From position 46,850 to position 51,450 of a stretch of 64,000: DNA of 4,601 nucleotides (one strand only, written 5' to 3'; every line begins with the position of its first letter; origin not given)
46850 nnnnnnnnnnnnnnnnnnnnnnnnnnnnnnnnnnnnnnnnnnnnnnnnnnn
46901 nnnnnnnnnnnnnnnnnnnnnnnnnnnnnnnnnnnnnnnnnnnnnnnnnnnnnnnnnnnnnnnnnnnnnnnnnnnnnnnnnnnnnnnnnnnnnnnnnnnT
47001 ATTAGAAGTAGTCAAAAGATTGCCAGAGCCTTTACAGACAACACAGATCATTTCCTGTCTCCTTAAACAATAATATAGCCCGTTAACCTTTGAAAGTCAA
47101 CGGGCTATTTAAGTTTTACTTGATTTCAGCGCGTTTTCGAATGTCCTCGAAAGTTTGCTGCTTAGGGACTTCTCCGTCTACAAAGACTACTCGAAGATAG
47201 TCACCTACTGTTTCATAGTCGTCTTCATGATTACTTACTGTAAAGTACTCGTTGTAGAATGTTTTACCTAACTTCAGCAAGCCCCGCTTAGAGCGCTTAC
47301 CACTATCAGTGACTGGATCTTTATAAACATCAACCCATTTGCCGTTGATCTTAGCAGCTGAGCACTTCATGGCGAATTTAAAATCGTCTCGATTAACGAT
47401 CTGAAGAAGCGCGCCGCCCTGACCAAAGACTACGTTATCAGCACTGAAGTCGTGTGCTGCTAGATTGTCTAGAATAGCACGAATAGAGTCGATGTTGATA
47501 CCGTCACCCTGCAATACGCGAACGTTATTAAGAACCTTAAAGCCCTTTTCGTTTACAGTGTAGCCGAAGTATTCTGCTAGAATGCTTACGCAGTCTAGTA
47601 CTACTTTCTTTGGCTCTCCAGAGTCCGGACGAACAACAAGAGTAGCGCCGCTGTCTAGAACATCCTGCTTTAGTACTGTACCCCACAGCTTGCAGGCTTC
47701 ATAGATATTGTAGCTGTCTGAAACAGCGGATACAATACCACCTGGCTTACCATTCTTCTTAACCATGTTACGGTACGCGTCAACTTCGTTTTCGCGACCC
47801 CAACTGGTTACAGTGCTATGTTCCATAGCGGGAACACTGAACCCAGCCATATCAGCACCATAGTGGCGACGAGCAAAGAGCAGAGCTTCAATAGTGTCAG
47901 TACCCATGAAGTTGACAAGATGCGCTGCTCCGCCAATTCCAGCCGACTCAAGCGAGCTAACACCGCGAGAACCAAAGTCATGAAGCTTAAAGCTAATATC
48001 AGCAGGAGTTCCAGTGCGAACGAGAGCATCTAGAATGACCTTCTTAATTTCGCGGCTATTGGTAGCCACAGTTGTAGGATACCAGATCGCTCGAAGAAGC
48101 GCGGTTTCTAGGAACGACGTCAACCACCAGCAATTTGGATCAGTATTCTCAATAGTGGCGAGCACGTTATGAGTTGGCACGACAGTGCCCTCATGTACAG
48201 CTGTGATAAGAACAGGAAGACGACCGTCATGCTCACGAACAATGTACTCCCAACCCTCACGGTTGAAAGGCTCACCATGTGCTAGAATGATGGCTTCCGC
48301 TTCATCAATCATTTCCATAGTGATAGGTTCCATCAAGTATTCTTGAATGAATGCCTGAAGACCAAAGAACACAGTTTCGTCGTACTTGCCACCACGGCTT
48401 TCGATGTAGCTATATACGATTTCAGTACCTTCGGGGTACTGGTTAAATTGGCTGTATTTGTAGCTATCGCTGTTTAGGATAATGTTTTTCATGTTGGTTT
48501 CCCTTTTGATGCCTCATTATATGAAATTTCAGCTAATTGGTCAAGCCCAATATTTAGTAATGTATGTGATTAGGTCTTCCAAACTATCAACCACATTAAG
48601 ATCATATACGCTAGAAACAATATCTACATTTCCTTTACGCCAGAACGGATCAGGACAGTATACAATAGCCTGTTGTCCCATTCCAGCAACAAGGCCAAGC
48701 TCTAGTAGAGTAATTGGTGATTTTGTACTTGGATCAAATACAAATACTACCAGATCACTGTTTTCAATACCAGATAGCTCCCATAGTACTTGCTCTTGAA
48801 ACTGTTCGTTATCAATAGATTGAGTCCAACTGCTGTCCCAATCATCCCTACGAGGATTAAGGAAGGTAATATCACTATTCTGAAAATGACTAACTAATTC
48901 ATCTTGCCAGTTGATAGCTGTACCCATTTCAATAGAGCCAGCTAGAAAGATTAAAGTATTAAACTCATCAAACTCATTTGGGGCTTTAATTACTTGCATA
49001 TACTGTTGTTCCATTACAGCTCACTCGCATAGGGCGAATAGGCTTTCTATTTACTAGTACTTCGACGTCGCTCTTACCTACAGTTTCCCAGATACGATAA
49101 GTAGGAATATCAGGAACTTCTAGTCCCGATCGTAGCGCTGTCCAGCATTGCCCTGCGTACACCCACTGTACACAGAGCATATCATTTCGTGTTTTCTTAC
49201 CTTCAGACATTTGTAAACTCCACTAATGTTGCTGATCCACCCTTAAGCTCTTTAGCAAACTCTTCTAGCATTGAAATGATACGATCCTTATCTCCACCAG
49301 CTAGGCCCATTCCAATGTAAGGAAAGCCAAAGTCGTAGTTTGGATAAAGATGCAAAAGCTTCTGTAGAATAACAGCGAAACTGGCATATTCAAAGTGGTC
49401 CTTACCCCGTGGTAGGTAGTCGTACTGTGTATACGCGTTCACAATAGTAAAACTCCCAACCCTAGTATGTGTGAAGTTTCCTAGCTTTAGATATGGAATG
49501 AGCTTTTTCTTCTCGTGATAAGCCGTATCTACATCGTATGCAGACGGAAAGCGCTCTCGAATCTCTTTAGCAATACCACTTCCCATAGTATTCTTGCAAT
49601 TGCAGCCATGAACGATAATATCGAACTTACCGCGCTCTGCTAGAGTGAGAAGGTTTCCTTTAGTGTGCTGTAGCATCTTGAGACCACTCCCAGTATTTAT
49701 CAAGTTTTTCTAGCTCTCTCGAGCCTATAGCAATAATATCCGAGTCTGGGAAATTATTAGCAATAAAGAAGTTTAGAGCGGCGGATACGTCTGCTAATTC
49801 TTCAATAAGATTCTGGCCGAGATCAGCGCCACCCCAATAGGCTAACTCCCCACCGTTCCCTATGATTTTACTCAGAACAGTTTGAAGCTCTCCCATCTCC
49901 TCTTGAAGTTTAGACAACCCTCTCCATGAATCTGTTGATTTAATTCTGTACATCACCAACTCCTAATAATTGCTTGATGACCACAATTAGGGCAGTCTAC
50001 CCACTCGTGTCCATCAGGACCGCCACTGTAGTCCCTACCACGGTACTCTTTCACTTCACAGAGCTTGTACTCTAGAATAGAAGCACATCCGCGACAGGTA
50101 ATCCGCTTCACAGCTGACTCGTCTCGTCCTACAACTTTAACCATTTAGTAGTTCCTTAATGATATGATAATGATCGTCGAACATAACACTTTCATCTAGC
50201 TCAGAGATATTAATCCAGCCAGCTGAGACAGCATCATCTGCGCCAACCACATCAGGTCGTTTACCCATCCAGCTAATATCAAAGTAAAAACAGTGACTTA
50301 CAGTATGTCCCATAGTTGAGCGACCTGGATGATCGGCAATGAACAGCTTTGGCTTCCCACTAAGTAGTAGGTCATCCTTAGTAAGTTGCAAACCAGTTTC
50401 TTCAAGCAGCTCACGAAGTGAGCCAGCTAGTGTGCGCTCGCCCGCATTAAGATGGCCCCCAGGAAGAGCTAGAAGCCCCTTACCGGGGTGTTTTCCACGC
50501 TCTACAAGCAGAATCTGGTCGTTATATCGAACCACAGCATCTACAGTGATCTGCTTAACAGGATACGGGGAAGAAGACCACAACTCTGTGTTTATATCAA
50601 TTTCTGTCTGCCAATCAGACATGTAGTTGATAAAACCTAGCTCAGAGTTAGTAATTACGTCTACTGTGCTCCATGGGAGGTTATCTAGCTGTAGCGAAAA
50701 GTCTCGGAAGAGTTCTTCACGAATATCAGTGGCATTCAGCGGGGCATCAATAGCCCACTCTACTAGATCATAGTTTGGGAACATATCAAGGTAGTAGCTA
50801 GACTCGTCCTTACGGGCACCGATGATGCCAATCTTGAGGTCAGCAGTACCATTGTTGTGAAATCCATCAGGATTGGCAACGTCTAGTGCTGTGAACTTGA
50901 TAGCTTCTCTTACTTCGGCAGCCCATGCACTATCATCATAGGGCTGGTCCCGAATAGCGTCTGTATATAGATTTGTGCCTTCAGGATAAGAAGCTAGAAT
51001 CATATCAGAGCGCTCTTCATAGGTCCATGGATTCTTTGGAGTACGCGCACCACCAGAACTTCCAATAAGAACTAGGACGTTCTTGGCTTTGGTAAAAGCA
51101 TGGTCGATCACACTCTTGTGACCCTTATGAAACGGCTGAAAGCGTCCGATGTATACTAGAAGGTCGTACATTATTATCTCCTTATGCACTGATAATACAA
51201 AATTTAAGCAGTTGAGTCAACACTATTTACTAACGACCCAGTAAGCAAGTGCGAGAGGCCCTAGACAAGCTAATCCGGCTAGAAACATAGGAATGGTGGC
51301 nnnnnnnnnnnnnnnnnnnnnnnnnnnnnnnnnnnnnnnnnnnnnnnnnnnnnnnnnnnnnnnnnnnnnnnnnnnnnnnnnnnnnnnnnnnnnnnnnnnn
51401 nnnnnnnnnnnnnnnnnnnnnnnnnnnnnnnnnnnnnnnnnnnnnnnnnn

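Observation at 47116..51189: NAD+ reconstitution and ADP-ribose processing cluster (NadV, NMNAT-Nudix, Macro domain, MazG-like, deoxyribosyltransferase-like)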

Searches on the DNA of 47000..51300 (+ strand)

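Call 5: search_dna_similar(query=window:47000-51300:+, collection=phages, mode=near, max_rows=30)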
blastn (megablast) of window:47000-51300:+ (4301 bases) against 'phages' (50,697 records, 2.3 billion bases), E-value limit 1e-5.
Records with a match: 7; places in all: 7; records where one place covers at least 80% of the query: 0.
Best place of each record, by identity: 80-90% 7.
By first word of the organism name: Aeromonas 7.
By host as written in the record: Aeromonas hydrophila BIOTECH 10089 6; Aeromonas salmonicida 1.
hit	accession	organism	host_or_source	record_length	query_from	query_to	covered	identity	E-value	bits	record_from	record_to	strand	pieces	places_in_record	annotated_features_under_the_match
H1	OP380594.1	Aeromonas phage B614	Aeromonas hydrophila BIOTECH 10089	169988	889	987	2%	83.2%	9e-15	90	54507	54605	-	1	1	hypothetical protein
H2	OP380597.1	Aeromonas phage UP87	Aeromonas hydrophila BIOTECH 10089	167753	889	987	2%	83.2%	9e-15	90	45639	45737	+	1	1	hypothetical protein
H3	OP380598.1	Aeromonas phage avDM14-QBC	Aeromonas hydrophila BIOTECH 10089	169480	889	987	2%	83.2%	9e-15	90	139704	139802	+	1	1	hypothetical protein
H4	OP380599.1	Aeromonas phage avDM10-HWA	Aeromonas hydrophila BIOTECH 10089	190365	889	987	2%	83.2%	9e-15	90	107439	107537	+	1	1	hypothetical protein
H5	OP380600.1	Aeromonas phage avDM7-IJDJ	Aeromonas hydrophila BIOTECH 10089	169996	889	987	2%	83.2%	9e-15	90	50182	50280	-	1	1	hypothetical protein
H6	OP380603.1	Aeromonas phage avDM9-HANS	Aeromonas hydrophila BIOTECH 10089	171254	889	987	2%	83.2%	9e-15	90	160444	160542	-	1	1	hypothetical protein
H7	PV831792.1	Aeromonas phage AS4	Aeromonas salmonicida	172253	894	986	2%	83.2%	4e-13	84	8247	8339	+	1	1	hypothetical protein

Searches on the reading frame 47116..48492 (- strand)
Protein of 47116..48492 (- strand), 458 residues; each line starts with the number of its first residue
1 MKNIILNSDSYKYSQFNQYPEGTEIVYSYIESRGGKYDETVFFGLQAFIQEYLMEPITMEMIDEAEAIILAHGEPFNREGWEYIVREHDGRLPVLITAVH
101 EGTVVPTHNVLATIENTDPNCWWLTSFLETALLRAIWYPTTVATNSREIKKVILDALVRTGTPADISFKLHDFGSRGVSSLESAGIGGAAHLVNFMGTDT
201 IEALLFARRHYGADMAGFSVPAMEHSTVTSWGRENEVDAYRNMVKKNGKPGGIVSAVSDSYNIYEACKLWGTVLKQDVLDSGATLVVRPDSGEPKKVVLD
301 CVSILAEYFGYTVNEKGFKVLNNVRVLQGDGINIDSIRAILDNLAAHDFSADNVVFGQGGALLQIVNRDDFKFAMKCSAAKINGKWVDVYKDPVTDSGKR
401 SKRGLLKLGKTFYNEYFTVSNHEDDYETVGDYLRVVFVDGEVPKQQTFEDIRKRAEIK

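Call 3: search_protein_families(library=pfam, proteins=[window:47116-48492:-], max_evalue=0.01)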
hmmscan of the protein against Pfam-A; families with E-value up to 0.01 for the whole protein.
window:47116-48492:- (458 aa): 2 families
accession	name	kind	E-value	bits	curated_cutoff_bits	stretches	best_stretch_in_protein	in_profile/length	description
PF04095.22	NAPRTase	-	1.5e-57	195.6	20.8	1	168-439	1-237/239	Nicotinate phosphoribosyltransferase (NAPRTase) family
PF18127.6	NAMPT_N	-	8.8e-31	106.5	25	1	3-96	1-98/98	Nicotinamide phosphoribosyltransferase, N-terminal domain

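Call 4: search_protein_families(library=phrogs, proteins=[window:47116-48492:-], max_evalue=0.001)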
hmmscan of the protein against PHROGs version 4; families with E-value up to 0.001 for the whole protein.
window:47116-48492:- (458 aa): 4 families
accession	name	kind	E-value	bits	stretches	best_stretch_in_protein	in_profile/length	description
phrog_448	-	other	3.9e-162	541.6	1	2-456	13-494/500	nicotinamide phosphoribosyl transferase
phrog_16547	-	other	1.3e-62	212.8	1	3-280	9-310/315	nicotinamide phosphoribosyl transferase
phrog_15800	-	other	3e-37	129.8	2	302-455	160-318/322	nicotinamide phosphoribosyl transferase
phrog_12872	-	other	2.5e-30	106.7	2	302-455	379-536/547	nicotinamide phosphoribosyl transferase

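Call 6: search_dna_similar(query=window:47116-48492:-, collection=phages, mode=protein, max_rows=25)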
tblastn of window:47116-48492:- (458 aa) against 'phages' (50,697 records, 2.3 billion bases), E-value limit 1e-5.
Records with a match: 2020; places in all: 2152; records where one place covers at least 80% of the query: 1939.
Best place of each record, by identity: 60-80% 2; <60% 2018.
By first word of the organism name: Vibrio 230; Klebsiella 200; Pseudomonas 198; Staphylococcus 198; Escherichia 189; Salmonella 128; Mycobacterium 104; Aeromonas 97; Bacillus 84; Listeria 55; and 68 more.
By host as written in the record: - 253; Klebsiella pneumoniae 93; Staphylococcus aureus 82; Mycobacterium smegmatis mc2 155 65; Pseudomonas aeruginosa 55; Escherichia coli 51; Listeria monocytogenes 44; Vibrio harveyi BAA-1116 36; and 507 more.
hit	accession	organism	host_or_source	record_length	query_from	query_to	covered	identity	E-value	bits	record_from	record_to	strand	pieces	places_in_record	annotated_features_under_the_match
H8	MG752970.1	Ralstonia phage RsoM2USA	Ralstonia solanacearum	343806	1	455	99%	59.0%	2e-174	548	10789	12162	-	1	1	hypothetical protein (x2)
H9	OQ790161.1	Xanthomonas phage RTH11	Xanthomonas sp.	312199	1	455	99%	57.2%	9e-158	500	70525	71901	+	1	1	nicotinate phosphoribosyltransferase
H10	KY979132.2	Acidovorax phage ACP17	Acidovorax citrulli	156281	1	456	100%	57.1%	5e-157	498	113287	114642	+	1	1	nicotinamide phosphoribosyltransferase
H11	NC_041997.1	Acidovorax phage ACP17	Acidovorax citrulli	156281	1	456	100%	57.1%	5e-157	498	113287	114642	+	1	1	nicotinamide phosphoribosyl transferase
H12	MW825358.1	Xanthomonas phage vB_XciM_LucasX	Xanthomonas citri 306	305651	3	456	99%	57.2%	1e-157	499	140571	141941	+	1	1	nicotinamide phosphoribosyltransferase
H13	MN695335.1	Synechococcus phage B23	Synechoccus sp.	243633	3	396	86%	63.6%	3e-172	541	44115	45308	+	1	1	nicotinamide phosphoribosyltransferase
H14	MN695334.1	Synechococcus phage B3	Synechoccus sp.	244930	3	396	86%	63.6%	3e-172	541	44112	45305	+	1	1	nicotinamide phosphoribosyltransferase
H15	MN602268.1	Bacteriophage DSS3_MAL1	-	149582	5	457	99%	54.1%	2e-143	459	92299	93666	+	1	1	putative nicotinate phosphoribosyltransferase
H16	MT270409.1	Phaeobacter phage MD18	Phaeobacter inhibens DSM 17395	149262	5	457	99%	54.1%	2e-141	453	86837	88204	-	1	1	nicotinamide phosphoribosyltransferase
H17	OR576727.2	Myxococcus phage Mx1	Myxococcus sp.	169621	3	456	99%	52.6%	6e-145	463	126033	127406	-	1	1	nicotinamide phosphoribosyltransferase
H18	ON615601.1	Synechococcus phage BUCT-ZZ01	Synechococcus elongatus PCC 7942 = ...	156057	2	457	100%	51.7%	2e-139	447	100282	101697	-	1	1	nicotinamide phosphoribosyltransferase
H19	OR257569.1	Ruegeria phage RpAliso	Ruegeria pomeroyi DSS-3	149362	3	457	99%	51.1%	4e-139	446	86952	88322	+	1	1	nicotinamide phosphoribosyltransferase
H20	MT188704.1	Mesorhizobium phage Cp1R7A-A1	Mesorhizobium loti R7ANS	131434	3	458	100%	50.8%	1e-129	419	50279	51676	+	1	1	nicotinamide phosphoribosyl transferase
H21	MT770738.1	Rhizobium phage B1VFA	Rhizobium leguminosarum VF39SM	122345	2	458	100%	49.9%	6e-125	405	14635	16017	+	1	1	nicotinamide phosphoribosyltransferase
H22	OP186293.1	Rhodobacter phage RcXuper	Rhodobacter capsulatus YW1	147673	3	457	99%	49.7%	2e-133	430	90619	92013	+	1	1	nicotinamide phosphoribosyltransferase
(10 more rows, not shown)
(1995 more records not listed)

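Call 72: search_protein_families(library=ncbifam, proteins=[window:47116-48492:-], max_evalue=0.01)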
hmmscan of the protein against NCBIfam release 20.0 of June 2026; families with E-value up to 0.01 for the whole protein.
window:47116-48492:- (458 aa): 5 families
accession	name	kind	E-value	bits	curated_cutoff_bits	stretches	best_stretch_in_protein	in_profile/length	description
NF006629.0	PRK09198.1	equivalog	6.6e-192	638.3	405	1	2-457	5-463/465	nicotinate phosphoribosyltransferase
NF006696.0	PRK09243.1-3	equivalog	2.2e-07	29.9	503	1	63-297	70-271/451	nicotinate phosphoribosyltransferase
TIGR01513.1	NAPRTase_put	equivalog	4e-06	26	297.4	1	91-297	84-262/452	nicotinate phosphoribosyltransferase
NF006695.0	PRK09243.1-2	equivalog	1.7e-05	23.7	469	1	62-248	64-222/480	nicotinate phosphoribosyltransferase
NF006694.0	PRK09243.1-1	equivalog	2.3e-05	23.2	663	1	41-243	49-218/485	nicotinate phosphoribosyltransferase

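Call 98: search_solved_structures(query=window:47116-48492:-, max_evalue=1e-20, show_alignments=1)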
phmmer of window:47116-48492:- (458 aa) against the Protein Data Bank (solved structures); distinct sequences matched with E-value up to 1e-20: 32.
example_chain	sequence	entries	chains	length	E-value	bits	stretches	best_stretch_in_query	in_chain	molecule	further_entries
7yqo_A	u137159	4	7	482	1.3e-165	554.6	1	2-456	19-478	Pre-B cell enhancing factor related protein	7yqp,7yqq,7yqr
8igz_A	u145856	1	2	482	7.6e-163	545.4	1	2-456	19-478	Pre-B cell enhancing factor related protein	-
6tac_A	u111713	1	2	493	4e-130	437.5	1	3-457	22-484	Nicotinamide phosphoribosyltransferase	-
2gvl_A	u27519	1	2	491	2e-126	425.3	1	3-457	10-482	Nicotinamide phosphoribosyltransferase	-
2h3d_A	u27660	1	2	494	2.1e-126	425.3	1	3-457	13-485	Nicotinamide phosphoribosyltransferase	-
7q8t_A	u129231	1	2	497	2.1e-126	425.3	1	3-457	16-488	Nicotinamide phosphoribosyltransferase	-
2h3b_A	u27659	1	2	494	5.4e-126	423.9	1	3-457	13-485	Nicotinamide phosphoribosyltransferase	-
6e68_A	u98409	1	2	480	7.8e-126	423.4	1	3-457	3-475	Nicotinamide phosphoribosyltransferase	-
3dgr_A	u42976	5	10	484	8e-126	423.4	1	3-457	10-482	Nicotinamide phosphoribosyltransferase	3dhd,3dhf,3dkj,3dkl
2gvg_A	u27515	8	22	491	8.4e-126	423.3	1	3-457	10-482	Nicotinamide phosphoribosyltransferase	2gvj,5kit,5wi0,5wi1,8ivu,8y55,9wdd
7ppe_A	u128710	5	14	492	8.5e-126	423.3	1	3-457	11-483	Nicotinamide phosphoribosyltransferase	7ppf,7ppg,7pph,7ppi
5u2m_A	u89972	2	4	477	8.5e-126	423.3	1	3-457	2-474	Nicotinamide phosphoribosyltransferase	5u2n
5lx3_A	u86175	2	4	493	8.5e-126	423.3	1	3-457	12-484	Nicotinamide phosphoribosyltransferase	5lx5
6azj_A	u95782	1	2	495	8.7e-126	423.2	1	3-457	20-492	Nicotinamide phosphoribosyltransferase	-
5nsd_A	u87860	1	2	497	8.8e-126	423.2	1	3-457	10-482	Nicotinamide phosphoribosyltransferase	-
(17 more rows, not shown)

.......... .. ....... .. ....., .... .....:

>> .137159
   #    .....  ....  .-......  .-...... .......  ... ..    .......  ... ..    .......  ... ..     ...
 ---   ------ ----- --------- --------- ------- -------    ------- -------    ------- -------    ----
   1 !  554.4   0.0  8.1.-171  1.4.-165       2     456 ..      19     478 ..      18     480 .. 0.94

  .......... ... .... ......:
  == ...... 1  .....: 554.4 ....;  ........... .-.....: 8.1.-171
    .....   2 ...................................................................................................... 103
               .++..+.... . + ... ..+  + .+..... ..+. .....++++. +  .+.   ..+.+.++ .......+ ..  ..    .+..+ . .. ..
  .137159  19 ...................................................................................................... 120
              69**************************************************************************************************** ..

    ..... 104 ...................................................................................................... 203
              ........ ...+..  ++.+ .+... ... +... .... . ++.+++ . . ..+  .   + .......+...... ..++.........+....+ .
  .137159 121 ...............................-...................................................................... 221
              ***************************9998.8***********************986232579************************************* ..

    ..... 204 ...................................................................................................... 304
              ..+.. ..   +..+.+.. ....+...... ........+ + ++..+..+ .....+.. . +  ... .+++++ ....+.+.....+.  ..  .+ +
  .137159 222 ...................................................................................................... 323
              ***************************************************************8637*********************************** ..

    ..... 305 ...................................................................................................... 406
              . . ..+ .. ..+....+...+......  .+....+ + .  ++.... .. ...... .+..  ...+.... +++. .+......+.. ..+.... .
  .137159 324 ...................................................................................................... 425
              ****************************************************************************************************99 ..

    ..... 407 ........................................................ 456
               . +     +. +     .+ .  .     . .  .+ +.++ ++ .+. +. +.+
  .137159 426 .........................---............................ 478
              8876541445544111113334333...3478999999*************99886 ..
